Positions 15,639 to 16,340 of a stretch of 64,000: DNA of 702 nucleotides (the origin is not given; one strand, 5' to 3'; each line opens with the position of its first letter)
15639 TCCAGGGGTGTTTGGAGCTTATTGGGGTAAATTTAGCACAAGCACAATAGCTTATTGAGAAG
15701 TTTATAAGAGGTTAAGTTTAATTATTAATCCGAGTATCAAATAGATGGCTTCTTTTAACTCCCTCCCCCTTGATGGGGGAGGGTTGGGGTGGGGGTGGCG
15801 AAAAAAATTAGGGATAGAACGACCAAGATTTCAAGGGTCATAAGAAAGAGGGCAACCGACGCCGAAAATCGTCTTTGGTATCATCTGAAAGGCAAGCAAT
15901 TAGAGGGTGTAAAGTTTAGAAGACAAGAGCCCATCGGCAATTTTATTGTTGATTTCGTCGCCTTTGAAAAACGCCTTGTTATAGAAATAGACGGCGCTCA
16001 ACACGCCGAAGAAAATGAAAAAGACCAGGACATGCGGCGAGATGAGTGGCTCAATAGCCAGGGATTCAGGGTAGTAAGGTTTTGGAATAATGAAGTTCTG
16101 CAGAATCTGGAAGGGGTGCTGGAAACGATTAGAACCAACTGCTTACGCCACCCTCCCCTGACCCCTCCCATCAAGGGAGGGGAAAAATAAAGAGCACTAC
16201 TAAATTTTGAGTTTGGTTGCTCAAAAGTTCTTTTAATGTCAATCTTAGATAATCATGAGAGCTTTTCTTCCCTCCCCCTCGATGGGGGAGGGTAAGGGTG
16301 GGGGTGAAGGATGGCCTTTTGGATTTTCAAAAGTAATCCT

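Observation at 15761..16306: DUF559 ORF is bracketed by ~35-nt terminal inverted repeats, with a third copy before the EVE gene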

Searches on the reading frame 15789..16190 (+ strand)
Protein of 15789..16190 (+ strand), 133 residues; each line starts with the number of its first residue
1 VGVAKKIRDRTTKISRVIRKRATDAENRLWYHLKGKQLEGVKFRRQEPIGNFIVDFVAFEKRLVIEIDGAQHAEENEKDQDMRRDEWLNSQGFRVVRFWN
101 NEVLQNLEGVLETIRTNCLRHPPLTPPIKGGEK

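Call 8: search_protein_families(library=pfam, proteins=[window:15789-16190:+], max_evalue=0.01)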
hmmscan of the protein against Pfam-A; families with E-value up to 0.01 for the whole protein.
window:15789-16190:+ (133 aa): 2 families
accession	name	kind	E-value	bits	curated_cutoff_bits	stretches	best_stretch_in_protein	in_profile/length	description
PF04480.18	DUF559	-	6.6e-41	139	20.6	1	10-117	2-107/109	Protein of unknown function (DUF559)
PF18741.7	MTES_1575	-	1.4e-11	44.7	38.2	1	39-115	12-93/96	REase_MTES_1575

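Call 15: find_encoding_contigs(protein=window:15789-16190:+, flank=10000, max_places=10)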
Protein window:15789-16190:+ (133 aa): no gene with exactly this product is on record in the collection.

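Call 18: find_homologous_proteins(query=window:15789-16190:+, max_evalue=1e-10)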
Query window:15789-16190:+ (133 aa): 497 proteins with E <= 1e-10 among 502 candidates; the best 120 are listed.
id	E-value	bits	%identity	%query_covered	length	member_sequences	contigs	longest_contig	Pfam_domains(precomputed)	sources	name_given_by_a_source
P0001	4.3e-84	297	100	100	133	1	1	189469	PF04480.19,PF18741.8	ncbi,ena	-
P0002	1.5e-74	266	87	99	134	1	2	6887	PF04480.19,PF18741.8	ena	-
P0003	3.8e-74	265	86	99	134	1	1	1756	PF04480.19,PF18741.8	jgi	-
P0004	4.6e-72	258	85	99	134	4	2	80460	PF04480.19,PF18741.8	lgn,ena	-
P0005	2.9e-68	246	84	96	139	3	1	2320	PF04480.19,PF18741.8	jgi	jgi:very-short-patch-repair endonuclease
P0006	1.7e-67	243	83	94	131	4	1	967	PF04480.19,PF18741.8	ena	-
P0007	2.2e-66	240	84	94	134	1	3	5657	PF04480.19,PF18741.8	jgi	-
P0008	2.9e-66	239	80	96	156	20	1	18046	PF04480.19,PF18741.8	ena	-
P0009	4.3e-66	239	86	92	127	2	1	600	PF04480.19,PF18741.8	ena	-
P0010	6.2e-66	238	82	96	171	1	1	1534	PF04480.19,PF18741.8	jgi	jgi:very-short-patch-repair endonuclease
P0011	3.4e-65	236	83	95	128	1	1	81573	PF04480.19,PF18741.8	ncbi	ncbi:MAG: endonuclease domain-containing protein [Thermodesulfobacteriota bacterium]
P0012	4.6e-65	236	84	92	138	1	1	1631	PF04480.19,PF18741.8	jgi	jgi:very-short-patch-repair endonuclease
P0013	9.2e-65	235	77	100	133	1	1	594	PF04480.19,PF18741.8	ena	-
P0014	6.0e-64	232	83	91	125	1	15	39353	PF04480.19,PF18741.8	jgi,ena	jgi:very-short-patch-repair endonuclease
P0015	1.0e-63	231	78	97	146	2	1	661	PF04480.19,PF18741.8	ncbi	-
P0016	2.5e-63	230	87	86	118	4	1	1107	PF04480.19,PF18741.8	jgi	jgi:very-short-patch-repair endonuclease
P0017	3.4e-62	226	82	90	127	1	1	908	PF04480.19,PF18741.8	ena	-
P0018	4.1e-62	226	77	97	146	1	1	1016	PF04480.19,PF18741.8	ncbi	-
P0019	3.2e-61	223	84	87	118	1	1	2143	PF04480.19,PF18741.8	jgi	jgi:very-short-patch-repair endonuclease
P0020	3.6e-61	223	84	87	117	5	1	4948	PF04480.19,PF18741.8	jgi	jgi:very-short-patch-repair endonuclease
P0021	9.3e-61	222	82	87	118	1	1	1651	PF04480.19,PF18741.8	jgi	jgi:very-short-patch-repair endonuclease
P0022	3.9e-60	220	77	91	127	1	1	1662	PF04480.19,PF18741.8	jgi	jgi:very-short-patch-repair endonuclease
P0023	3.1e-59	217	76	95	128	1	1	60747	PF04480.19,PF18741.8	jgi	jgi:very-short-patch-repair endonuclease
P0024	7.2e-59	216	78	91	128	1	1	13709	PF04480.19,PF18741.8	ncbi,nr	ncbi:MAG: endonuclease domain-containing protein [Deltaproteobacteria bacterium]|nr:endonuclease dom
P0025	4.6e-58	213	74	91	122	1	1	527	PF04480.19,PF18741.8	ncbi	-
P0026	1.4e-57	211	81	87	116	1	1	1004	PF04480.19,PF18741.8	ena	-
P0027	1.0e-55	205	76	88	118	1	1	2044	PF04480.19,PF18741.8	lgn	-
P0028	4.9e-54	200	89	75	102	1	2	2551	PF04480.19,PF18741.8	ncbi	-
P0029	8.4e-53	196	82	80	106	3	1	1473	PF04480.19,PF18741.8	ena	-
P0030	8.4e-53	196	84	77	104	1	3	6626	PF04480.19,PF18741.8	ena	-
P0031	8.5e-53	196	86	75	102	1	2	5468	PF04480.19,PF18741.8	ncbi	-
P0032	1.7e-52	195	86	76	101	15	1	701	PF04480.19,PF18741.8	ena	-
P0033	2.2e-52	195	86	76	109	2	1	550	PF04480.19,PF18741.8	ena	-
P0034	2.4e-52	194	78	79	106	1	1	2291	PF04480.19,PF18741.8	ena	-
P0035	1.1e-51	192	86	75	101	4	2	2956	PF04480.19,PF18741.8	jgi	-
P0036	1.3e-51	192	68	90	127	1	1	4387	PF04480.19,PF18741.8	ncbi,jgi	-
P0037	1.4e-51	192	85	76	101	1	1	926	PF04480.19,PF18741.8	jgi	-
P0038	2.5e-51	191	85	76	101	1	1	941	PF04480.19,PF18741.8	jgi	jgi:very-short-patch-repair endonuclease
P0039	4.3e-51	190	81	76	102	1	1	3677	PF04480.19,PF18741.8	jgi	jgi:very-short-patch-repair endonuclease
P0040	4.6e-51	190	83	75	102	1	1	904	PF04480.19,PF18741.8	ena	-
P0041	4.7e-51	190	86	76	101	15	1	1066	PF04480.19,PF18741.8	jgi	jgi:very-short-patch-repair endonuclease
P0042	6.1e-51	190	66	95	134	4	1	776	PF04480.19,PF18741.8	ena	-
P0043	6.4e-51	190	73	87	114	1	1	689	PF04480.19,PF18741.8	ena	-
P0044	7.8e-51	190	84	76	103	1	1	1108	PF04480.19,PF18741.8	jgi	-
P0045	1.9e-50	188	89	69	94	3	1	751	PF04480.19,PF18741.8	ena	-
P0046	2.3e-50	188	80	76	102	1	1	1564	PF04480.19,PF18741.8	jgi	jgi:very-short-patch-repair endonuclease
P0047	2.5e-50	188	70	89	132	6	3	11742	PF04480.19,PF18741.8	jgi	jgi:very-short-patch-repair endonuclease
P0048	5.0e-50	187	67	89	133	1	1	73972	PF04480.19,PF18741.8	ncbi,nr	ncbi:MAG: endonuclease domain-containing protein [Nitrospirae bacterium]|nr:endonuclease domain-cont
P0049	6.3e-50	187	69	89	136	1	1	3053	PF04480.19,PF18741.8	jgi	-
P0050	7.1e-50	186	83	76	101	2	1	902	PF04480.19,PF18741.8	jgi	jgi:very-short-patch-repair endonuclease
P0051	9.5e-50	186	85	73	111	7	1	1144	PF04480.19,PF18741.8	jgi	-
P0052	1.1e-49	186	69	89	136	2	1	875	PF04480.19,PF18741.8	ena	-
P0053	1.2e-49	186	82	76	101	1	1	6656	PF04480.19,PF18741.8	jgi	jgi:very-short-patch-repair endonuclease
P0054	1.8e-49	185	65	95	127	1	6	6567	PF04480.19,PF18741.8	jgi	jgi:very-short-patch-repair endonuclease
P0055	2.6e-49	185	62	95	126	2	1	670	PF04480.19,PF18741.8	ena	-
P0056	3.2e-49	184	62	95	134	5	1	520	PF04480.19,PF18741.8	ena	-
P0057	4.3e-49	184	83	76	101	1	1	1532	PF04480.19,PF18741.8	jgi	jgi:very-short-patch-repair endonuclease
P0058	5.0e-49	184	81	76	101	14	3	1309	PF04480.19,PF18741.8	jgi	jgi:very-short-patch-repair endonuclease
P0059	5.4e-49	184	66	90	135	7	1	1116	PF04480.19,PF18741.8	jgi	-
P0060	5.6e-49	184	80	76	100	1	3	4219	PF04480.19,PF18741.8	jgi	jgi:very-short-patch-repair endonuclease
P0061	6.0e-49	183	81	75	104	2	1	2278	PF04480.19,PF18741.8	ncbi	-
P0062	6.6e-49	183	61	98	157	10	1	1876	PF04480.19,PF18741.8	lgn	-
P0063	7.7e-49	183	65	92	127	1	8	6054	PF04480.19,PF18741.8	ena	-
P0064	7.9e-49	183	65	92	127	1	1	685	PF04480.19,PF18741.8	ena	-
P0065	9.7e-49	183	64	89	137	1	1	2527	PF04480.19,PF18741.8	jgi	jgi:very-short-patch-repair endonuclease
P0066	1.1e-48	183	82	75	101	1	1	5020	PF04480.19,PF18741.8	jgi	jgi:very-short-patch-repair endonuclease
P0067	1.1e-48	183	66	86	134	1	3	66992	PF04480.19,PF18741.8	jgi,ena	-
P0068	1.3e-48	182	65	95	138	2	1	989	PF04480.19,PF18741.8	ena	-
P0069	1.7e-48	182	67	90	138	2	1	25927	PF04480.19,PF18741.8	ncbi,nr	ncbi:MAG: endonuclease domain-containing protein [Deltaproteobacteria bacterium]|nr:endonuclease dom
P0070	2.7e-48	181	60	98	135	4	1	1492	PF04480.19,PF18741.8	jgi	jgi:very-short-patch-repair endonuclease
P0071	3.0e-48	181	59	95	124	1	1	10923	PF04480.19,PF18741.8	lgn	-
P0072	4.3e-48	181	61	95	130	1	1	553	PF04480.19,PF18741.8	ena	-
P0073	4.3e-48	181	67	89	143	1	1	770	PF04480.19,PF18741.8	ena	-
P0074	4.4e-48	181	66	91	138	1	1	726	PF04480.19,PF18741.8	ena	-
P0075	4.7e-48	181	83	71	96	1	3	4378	PF04480.19,PF18741.8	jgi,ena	jgi:very-short-patch-repair endonuclease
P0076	7.3e-48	180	65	92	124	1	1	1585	PF04480.19,PF18741.8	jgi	-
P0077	9.9e-48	179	60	95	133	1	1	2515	PF04480.19,PF18741.8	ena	-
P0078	1.8e-47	179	80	76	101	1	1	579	PF04480.19,PF18741.8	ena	-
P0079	2.4e-47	178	66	92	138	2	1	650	PF04480.19,PF18741.8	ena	-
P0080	4.3e-47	177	65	91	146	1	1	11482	PF04480.19,PF18741.8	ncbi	ncbi:MAG: endonuclease domain-containing protein [Desulfobacterales bacterium]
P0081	4.5e-47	177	62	94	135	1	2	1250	PF04480.19,PF18741.8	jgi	jgi:very-short-patch-repair endonuclease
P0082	5.4e-47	177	60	95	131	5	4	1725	PF04480.19,PF18741.8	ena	-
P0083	8.5e-47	176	84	72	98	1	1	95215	PF04480.19,PF18741.8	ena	-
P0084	9.5e-47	176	62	92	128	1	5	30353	PF04480.19,PF18741.8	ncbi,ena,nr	ncbi:MAG: endonuclease domain-containing protein [Planctomycetes bacterium]|nr:endonuclease domain-c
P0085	1.0e-46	176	57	95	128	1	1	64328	PF04480.19,PF18741.8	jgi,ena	-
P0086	1.1e-46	176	60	92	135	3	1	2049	PF04480.19,PF18741.8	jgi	jgi:very-short-patch-repair endonuclease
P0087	1.1e-46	176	58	95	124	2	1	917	PF04480.19,PF18741.8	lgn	-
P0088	1.3e-46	176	79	76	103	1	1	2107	PF04480.19,PF18741.8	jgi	jgi:very-short-patch-repair endonuclease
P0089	1.7e-46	175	58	94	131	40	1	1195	PF04480.19,PF18741.8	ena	-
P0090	1.7e-46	175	59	95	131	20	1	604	PF04480.19,PF18741.8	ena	-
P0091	2.3e-46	175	62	89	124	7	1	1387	PF04480.19,PF18741.8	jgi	-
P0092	2.4e-46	175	62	92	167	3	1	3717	PF04480.19,PF18741.8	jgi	jgi:very-short-patch-repair endonuclease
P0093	3.0e-46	175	63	92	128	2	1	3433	PF04480.19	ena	-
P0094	3.2e-46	175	61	95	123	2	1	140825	PF04480.19,PF18741.8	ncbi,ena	ncbi:MAG TPA: DUF559 domain-containing protein [candidate division Zixibacteria bacterium]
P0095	3.7e-46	174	59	93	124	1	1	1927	PF04480.19,PF18741.8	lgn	-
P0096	4.3e-46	174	63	95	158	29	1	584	PF04480.19,PF18741.8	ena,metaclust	metaclust:\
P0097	4.3e-46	174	60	92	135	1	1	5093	PF04480.19,PF18741.8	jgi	jgi:very-short-patch-repair endonuclease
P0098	5.6e-46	174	59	92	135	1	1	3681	PF04480.19,PF18741.8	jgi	jgi:very-short-patch-repair endonuclease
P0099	5.9e-46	174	60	95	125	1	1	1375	PF04480.19,PF18741.8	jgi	-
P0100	9.9e-46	173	59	99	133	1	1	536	PF04480.19,PF18741.8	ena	-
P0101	1.2e-45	173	62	89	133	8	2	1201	PF04480.19,PF18741.8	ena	-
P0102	1.8e-45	172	64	89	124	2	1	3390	PF04480.19,PF18741.8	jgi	jgi:very-short-patch-repair endonuclease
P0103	1.8e-45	172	64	91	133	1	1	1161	PF04480.19,PF18741.8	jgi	-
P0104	2.4e-45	172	57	95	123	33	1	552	PF04480.19,PF18741.8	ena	-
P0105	3.0e-45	171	57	95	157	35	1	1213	PF04480.19,PF18741.8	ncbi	-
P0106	3.1e-45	171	63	89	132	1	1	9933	PF04480.19,PF18741.8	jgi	jgi:very-short-patch-repair endonuclease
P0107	3.7e-45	171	58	98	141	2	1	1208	PF04480.19,PF18741.8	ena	-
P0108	4.4e-45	171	57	98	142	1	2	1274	PF04480.19,PF18741.8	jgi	jgi:very-short-patch-repair endonuclease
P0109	5.3e-45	171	59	94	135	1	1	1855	PF04480.19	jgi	jgi:very-short-patch-repair endonuclease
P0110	5.5e-45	171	66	88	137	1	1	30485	PF04480.19,PF18741.8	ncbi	ncbi:MAG: endonuclease domain-containing protein [Thermodesulfobacteriota bacterium]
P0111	6.5e-45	170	57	98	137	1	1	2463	PF04480.19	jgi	jgi:very-short-patch-repair endonuclease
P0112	8.2e-45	170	64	89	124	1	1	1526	PF04480.19,PF18741.8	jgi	jgi:very-short-patch-repair endonuclease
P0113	9.2e-45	170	60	92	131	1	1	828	PF04480.19,PF18741.8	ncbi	-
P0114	9.4e-45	170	80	72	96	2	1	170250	PF04480.19,PF18741.8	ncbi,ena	-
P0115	9.6e-45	170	60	99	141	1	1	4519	PF04480.19,PF18741.8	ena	-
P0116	1.2e-44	169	62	94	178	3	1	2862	PF04480.19,PF18741.8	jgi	jgi:very-short-patch-repair endonuclease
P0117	1.5e-44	169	65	90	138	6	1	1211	PF04480.19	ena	-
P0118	1.7e-44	169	59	94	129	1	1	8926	PF04480.19,PF18741.8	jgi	jgi:very-short-patch-repair endonuclease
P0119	2.6e-44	168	58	98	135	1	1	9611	PF04480.19,PF18741.8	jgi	jgi:very-short-patch-repair endonuclease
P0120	3.3e-44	168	62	88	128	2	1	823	PF04480.19,PF18741.8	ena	-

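Call 20: find_encoding_contigs(protein=P0001, flank=10000, max_places=5)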
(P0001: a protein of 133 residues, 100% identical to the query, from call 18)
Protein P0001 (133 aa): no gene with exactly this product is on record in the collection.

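Call 22: find_encoding_contigs(protein=P0014, flank=4000, max_places=10)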
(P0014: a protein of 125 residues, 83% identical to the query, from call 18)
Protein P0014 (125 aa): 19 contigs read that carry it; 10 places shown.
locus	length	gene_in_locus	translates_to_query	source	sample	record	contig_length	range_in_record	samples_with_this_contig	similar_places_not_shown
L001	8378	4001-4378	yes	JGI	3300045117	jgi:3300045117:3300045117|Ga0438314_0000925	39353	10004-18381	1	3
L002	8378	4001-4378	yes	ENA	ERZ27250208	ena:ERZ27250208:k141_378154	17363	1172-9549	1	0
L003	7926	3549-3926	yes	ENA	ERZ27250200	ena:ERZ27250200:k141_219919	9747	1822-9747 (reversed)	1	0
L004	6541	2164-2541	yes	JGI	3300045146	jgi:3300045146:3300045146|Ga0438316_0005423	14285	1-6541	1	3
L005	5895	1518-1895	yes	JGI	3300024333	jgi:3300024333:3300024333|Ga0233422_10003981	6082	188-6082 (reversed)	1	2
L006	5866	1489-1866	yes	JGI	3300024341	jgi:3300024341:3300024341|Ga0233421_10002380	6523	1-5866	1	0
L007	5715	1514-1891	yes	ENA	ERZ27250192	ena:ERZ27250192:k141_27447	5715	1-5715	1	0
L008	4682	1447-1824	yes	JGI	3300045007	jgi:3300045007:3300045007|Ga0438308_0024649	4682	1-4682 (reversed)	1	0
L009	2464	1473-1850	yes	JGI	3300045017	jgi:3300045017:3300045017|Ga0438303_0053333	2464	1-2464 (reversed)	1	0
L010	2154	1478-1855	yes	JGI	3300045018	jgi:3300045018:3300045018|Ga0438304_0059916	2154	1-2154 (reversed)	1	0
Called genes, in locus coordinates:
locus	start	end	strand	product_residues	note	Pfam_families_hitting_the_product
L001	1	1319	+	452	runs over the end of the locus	PF21799:MurD-like_N, PF08245:Mur_ligase_M, PF02875:Mur_ligase_C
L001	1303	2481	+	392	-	PF01098:FTSW_RODA_SPOVE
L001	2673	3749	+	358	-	PF03033:Glyco_transf_28, PF04101:Glyco_tran_28_C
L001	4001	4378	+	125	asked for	PF04480:DUF559, PF18741:MTES_1575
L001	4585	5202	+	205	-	PF09382:RQC, PF00570:HRDC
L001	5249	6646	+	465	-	PF01225:Mur_ligase, PF08245:Mur_ligase_M, PF02875:Mur_ligase_C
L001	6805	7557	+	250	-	PF08478:POTRA_1, PF03799:FtsQ_DivIB_C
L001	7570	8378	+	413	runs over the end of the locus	PF11104:PilM_2 (faint), PF14450:FtsA, PF02491:SHS2_FTSA, PF06723:MreB_Mbl (weak), PF14450:FtsA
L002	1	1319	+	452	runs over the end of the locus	PF21799:MurD-like_N, PF08245:Mur_ligase_M, PF02875:Mur_ligase_C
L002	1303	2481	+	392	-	PF01098:FTSW_RODA_SPOVE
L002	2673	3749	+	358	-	PF03033:Glyco_transf_28, PF04101:Glyco_tran_28_C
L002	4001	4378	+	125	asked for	PF04480:DUF559, PF18741:MTES_1575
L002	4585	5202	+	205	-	PF09382:RQC, PF00570:HRDC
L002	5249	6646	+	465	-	PF01225:Mur_ligase, PF08245:Mur_ligase_M, PF02875:Mur_ligase_C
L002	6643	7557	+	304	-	PF08478:POTRA_1, PF03799:FtsQ_DivIB_C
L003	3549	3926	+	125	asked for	PF04480:DUF559, PF18741:MTES_1575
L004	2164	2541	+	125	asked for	PF04480:DUF559, PF18741:MTES_1575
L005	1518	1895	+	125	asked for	PF04480:DUF559, PF18741:MTES_1575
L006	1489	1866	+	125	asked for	PF04480:DUF559, PF18741:MTES_1575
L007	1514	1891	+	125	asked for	PF04480:DUF559, PF18741:MTES_1575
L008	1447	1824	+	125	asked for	PF04480:DUF559, PF18741:MTES_1575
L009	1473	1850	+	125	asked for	PF04480:DUF559, PF18741:MTES_1575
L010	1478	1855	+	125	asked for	PF04480:DUF559, PF18741:MTES_1575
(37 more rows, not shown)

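Call 37: search_solved_structures(query=window:15789-16190:+, max_evalue=0.01, show_alignments=2)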
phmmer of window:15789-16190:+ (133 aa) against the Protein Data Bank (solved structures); distinct sequences matched with E-value up to 0.01: 1.
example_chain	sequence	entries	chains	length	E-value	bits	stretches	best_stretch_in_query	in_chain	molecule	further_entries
3hrl_A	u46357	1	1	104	4e-26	94.9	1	23-114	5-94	Endonuclease-Like Protein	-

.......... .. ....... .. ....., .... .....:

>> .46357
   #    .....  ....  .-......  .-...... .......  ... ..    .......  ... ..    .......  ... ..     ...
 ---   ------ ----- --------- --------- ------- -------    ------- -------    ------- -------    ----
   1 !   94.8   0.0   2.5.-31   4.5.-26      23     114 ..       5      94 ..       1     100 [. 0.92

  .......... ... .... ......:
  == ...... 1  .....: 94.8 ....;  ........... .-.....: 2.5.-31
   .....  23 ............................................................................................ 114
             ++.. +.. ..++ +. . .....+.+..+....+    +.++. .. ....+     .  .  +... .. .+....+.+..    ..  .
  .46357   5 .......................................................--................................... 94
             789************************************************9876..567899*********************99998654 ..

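Call 63: search_dna_similar(query=window:15789-16190:+, collection=plasmids, mode=protein, max_rows=25)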
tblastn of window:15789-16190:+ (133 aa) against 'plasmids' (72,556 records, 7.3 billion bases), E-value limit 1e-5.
Records with a match: 46; places in all: 49; records where one place covers at least 80% of the query: 29.
Best place of each record, by identity: <60% 46.
By first word of the organism name: Azospirillum 8; Deinococcus 6; Sinorhizobium 4; Klebsiella 4; Sphingomonas 3; Pseudomonas 3; Picosynechococcus 2; Pseudanabaena 2; Escherichia 2; Synechocystis 2; and 9 more.
By predicted mobility (MOB-suite, as given by PLSDB): non-mobilizable 38; mobilizable 7; conjugative 1.
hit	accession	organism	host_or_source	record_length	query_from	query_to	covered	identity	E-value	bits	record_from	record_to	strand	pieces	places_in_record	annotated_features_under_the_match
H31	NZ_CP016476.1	Picosynechococcus sp. PCC 7003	cell culture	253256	5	126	92%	48.4%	3e-23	100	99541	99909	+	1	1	endonuclease domain-containing protein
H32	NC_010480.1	Picosynechococcus sp. PCC 7002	-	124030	5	126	92%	46.8%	1e-22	99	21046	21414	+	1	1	DUF559 domain-containing protein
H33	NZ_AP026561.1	Deinococcus aetherius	-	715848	17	133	88%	46.6%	8e-24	102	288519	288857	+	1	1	endonuclease domain-containing protein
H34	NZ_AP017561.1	Pseudanabaena sp. ABRG5-3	-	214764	4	133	98%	41.8%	2e-21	95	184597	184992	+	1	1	endonuclease domain-containing protein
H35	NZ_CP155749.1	Sphingomonas parapaucimobilis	Chinese cabbage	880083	9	126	89%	45.8%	3e-26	109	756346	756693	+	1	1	DUF559 domain-containing protein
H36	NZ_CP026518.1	Deinococcus sp. NW-56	whole organism,water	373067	8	123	87%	46.6%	3e-22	97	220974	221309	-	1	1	DUF559 domain-containing protein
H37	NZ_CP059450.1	Azospirillum brasilense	Prokaryotes,soil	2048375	3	114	84%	47.8%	4e-25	105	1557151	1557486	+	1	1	none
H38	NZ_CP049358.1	Deinococcus wulumuqiensis R12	cell culture,soil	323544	20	131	84%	47.3%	3e-19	89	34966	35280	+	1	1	endonuclease domain-containing protein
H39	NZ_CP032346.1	Azospirillum brasilense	soil sample,Agricultural field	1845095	3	114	84%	47.0%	6e-25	105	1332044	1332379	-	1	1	record has no annotation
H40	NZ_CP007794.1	Azospirillum argentinense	Triticum aestivum L.,Root,wheat ...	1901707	6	114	77%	50.5%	5e-17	111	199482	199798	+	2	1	record has no annotation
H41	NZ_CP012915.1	Azospirillum brasilense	Digitaria eriantha,microbe,root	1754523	3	114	84%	46.1%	4e-24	102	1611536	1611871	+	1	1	none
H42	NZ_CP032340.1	Azospirillum brasilense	soil sample,Agricultural field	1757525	3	114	84%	46.1%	6e-23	100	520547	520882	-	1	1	none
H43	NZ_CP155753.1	Sphingomonas parapaucimobilis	Chinese cabbage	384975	2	132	98%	39.3%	4e-20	92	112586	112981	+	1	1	DUF559 domain-containing protein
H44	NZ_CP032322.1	Azospirillum argentinense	soil sample,Agricultural field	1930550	8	114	80%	47.2%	4e-21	94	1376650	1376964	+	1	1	record has no annotation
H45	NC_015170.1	Deinococcus proteolyticus MRP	feces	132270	8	114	80%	46.7%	3e-22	97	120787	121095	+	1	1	endonuclease domain-containing protein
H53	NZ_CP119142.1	Neisseria gonorrhoeae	Homo sapiens,whole organism,synovial ...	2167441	15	114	75%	47.0%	9e-25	104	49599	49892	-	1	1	none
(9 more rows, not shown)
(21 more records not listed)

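Call 64: get_annotated_region(hit=H53, flank=2500)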
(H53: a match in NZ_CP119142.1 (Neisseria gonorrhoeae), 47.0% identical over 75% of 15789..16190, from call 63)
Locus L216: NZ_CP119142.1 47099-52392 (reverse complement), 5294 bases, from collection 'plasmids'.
description: Neisseria gonorrhoeae strain 2022NG-0032 plasmid p2022NG-0032_1, complete sequence
organism: Neisseria gonorrhoeae (NCBI taxid 485)
taxonomy: Bacteria; Pseudomonadota; Betaproteobacteria; Neisseriales; Neisseriaceae; Neisseria; Neisseria gonorrhoeae
host: -; source: Homo sapiens,whole organism,synovial fluid; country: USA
typing (MOB-suite, as given by PLSDB): non-mobilizable
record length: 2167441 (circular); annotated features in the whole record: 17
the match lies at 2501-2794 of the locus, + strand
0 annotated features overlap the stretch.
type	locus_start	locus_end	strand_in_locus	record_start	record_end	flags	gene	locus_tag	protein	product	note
